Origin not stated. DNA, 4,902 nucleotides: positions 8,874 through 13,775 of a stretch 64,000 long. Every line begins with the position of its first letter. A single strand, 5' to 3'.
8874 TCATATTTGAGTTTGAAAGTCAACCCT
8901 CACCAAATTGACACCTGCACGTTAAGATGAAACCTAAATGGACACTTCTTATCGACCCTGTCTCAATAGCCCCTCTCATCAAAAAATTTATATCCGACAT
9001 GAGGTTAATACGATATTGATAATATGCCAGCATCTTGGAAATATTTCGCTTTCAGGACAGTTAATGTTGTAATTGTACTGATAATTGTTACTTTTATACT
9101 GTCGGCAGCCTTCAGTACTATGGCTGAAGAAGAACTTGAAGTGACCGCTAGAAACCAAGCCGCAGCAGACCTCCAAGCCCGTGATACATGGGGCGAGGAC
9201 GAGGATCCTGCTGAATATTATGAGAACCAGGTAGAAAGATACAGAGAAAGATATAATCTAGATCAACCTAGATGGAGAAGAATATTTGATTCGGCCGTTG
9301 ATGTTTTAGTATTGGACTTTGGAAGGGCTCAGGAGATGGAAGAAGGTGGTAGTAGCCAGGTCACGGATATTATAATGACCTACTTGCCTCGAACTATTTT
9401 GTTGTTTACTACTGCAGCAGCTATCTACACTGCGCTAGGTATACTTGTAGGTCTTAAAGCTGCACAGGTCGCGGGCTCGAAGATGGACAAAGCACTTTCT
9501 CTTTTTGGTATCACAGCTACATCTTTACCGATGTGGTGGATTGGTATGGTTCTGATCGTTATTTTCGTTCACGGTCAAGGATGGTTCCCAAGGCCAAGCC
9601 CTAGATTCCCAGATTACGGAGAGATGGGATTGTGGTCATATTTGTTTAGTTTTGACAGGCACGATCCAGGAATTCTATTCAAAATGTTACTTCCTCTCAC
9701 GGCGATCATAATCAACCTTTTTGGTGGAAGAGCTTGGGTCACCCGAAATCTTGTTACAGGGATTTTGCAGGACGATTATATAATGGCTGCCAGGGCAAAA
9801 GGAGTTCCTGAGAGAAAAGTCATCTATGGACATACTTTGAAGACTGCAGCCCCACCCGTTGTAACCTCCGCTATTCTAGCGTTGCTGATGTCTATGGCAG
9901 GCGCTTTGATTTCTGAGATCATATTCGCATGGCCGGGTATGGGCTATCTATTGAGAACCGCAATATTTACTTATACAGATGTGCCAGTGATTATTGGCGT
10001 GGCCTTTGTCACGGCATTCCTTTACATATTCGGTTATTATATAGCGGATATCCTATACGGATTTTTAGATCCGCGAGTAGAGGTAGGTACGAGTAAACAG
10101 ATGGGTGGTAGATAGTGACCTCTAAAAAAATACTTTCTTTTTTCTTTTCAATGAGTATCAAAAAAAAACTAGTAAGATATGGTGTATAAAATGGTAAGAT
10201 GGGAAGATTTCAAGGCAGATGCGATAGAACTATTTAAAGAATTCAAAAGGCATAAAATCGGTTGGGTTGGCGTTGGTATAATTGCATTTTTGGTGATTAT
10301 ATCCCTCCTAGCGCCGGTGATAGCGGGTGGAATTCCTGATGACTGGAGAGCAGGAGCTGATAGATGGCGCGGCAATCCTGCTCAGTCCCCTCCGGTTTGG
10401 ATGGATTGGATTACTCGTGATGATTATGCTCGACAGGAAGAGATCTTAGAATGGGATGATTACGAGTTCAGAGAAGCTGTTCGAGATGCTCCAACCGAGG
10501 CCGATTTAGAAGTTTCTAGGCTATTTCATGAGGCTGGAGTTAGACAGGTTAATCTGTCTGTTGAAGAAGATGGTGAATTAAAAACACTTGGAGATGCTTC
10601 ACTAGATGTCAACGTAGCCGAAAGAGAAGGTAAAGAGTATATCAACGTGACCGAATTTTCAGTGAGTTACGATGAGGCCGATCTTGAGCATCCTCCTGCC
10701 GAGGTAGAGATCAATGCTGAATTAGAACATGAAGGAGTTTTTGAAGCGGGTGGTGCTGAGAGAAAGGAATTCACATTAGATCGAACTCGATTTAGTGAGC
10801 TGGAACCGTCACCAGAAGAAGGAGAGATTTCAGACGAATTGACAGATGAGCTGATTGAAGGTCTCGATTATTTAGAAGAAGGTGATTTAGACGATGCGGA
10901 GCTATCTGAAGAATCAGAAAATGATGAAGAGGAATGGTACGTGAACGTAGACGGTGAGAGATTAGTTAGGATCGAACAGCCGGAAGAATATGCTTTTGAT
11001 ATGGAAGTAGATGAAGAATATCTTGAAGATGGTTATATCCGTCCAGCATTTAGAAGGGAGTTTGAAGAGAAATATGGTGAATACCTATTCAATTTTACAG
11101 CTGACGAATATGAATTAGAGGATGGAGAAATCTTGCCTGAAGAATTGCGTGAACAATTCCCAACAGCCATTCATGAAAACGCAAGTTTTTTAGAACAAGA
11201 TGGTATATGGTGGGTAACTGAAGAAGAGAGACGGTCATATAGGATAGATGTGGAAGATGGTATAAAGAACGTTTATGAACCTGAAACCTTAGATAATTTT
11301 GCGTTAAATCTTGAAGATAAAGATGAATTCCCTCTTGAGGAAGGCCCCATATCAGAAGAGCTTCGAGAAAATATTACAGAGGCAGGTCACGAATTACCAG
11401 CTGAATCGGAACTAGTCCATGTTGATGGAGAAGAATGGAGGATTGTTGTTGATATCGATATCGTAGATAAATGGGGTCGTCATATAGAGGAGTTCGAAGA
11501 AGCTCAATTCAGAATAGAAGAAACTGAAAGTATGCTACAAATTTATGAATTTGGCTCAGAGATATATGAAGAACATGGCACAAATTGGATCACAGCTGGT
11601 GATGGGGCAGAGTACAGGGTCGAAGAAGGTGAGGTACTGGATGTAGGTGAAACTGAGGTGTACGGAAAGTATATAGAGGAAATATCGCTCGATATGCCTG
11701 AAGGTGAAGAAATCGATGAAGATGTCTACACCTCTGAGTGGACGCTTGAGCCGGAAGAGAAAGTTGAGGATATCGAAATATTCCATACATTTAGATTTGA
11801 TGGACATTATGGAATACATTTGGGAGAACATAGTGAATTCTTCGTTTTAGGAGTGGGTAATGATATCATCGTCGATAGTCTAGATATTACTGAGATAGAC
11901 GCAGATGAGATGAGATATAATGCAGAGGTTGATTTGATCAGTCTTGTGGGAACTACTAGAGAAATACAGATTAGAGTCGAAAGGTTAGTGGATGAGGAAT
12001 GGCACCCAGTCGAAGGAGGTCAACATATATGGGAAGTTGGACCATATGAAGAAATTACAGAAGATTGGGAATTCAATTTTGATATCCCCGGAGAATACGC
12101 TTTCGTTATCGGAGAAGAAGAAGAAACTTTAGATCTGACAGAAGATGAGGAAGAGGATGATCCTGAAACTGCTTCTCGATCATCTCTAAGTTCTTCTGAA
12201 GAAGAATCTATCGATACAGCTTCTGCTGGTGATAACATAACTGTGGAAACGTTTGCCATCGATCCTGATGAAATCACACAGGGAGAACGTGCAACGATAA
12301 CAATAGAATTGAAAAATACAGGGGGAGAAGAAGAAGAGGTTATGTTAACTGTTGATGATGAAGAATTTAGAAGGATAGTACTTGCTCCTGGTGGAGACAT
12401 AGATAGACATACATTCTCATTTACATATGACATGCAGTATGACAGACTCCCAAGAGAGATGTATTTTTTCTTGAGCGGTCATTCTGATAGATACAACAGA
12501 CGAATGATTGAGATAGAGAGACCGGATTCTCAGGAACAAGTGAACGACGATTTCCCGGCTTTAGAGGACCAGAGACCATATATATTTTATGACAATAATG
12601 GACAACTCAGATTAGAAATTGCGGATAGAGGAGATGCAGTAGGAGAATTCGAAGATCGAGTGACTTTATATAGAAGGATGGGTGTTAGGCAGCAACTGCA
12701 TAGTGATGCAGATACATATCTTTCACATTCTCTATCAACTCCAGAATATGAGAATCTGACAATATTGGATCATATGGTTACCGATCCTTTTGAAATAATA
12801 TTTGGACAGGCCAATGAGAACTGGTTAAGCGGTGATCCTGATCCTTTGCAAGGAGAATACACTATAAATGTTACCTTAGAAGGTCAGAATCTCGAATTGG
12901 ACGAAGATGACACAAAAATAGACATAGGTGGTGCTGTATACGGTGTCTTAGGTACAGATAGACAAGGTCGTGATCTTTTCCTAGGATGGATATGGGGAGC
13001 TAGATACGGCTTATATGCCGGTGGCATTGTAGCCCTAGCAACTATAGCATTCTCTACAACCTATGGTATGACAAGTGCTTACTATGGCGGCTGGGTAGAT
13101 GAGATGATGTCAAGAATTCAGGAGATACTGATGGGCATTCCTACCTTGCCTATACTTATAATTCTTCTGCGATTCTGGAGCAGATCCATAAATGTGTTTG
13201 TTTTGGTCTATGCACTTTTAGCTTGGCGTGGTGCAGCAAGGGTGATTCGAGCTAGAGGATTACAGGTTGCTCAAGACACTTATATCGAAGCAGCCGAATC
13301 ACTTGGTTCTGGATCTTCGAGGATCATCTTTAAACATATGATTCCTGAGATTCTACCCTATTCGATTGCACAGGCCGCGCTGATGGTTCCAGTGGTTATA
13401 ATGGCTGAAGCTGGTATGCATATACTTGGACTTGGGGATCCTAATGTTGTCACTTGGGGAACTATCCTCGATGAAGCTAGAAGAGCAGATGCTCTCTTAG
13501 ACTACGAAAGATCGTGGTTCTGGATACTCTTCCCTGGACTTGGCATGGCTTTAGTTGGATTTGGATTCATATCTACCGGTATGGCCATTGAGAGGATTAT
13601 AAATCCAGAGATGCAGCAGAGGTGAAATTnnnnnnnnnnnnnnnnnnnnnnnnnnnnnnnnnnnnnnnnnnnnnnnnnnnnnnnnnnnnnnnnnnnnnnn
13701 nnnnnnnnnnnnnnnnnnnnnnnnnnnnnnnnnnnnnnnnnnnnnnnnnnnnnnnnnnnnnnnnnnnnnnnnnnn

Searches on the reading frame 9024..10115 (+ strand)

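Call 25: search_protein_families(library=pfam, proteins=[window:9024-10115:+], max_evalue=0.001)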
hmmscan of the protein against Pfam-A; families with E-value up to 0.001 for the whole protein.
window:9024-10115:+ (363 aa): 1 family
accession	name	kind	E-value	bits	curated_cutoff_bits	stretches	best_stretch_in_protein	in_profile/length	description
PF00528.27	BPD_transp_1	-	3.7e-30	105.5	26.4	1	139-353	1-183/184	Binding-protein-dependent transport system inner membrane component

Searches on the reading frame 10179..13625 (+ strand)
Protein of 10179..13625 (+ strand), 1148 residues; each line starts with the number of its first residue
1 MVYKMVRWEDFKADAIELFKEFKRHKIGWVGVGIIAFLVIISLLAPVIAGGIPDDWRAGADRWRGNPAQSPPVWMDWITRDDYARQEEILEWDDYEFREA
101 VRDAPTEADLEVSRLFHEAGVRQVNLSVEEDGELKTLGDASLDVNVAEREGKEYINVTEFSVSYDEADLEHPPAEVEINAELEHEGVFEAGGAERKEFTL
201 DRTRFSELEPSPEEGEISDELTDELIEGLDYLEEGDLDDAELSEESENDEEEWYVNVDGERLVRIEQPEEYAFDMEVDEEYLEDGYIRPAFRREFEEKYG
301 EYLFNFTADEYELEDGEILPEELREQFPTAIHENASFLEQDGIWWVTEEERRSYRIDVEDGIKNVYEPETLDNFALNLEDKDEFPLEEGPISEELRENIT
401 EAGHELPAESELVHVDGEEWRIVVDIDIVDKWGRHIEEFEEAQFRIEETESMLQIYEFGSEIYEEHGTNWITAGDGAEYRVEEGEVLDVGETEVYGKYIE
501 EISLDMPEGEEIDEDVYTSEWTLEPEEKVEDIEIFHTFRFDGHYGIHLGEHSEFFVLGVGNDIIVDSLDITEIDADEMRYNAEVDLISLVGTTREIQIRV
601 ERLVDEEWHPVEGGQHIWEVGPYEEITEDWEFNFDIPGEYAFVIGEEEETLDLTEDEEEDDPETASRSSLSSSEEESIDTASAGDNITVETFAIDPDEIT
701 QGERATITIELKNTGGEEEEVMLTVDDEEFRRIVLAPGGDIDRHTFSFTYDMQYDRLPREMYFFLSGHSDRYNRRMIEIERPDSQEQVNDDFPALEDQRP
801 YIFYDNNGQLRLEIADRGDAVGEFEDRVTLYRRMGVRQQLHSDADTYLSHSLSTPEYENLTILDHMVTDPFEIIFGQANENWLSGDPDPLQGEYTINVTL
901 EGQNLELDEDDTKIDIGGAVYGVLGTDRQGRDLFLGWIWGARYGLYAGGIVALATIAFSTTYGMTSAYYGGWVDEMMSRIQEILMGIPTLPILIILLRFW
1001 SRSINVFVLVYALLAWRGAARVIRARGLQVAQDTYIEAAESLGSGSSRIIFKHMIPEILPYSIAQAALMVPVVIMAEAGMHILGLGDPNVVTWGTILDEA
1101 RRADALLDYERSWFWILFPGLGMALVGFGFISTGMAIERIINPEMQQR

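Call 25: search_protein_families(library=pfam, proteins=[window:10179-13625:+], max_evalue=0.001)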
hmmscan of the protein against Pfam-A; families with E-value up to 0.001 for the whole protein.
window:10179-13625:+ (1148 aa): 2 families
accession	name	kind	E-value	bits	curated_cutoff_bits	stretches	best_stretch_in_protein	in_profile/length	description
PF00528.27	BPD_transp_1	-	3.2e-19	69.8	26.4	1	961-1145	3-182/184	Binding-protein-dependent transport system inner membrane component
PF12911.12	OppC_N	-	1.6e-06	28.3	23.9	1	19-50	7-38/53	N-terminal TM domain of oligopeptide transport permease C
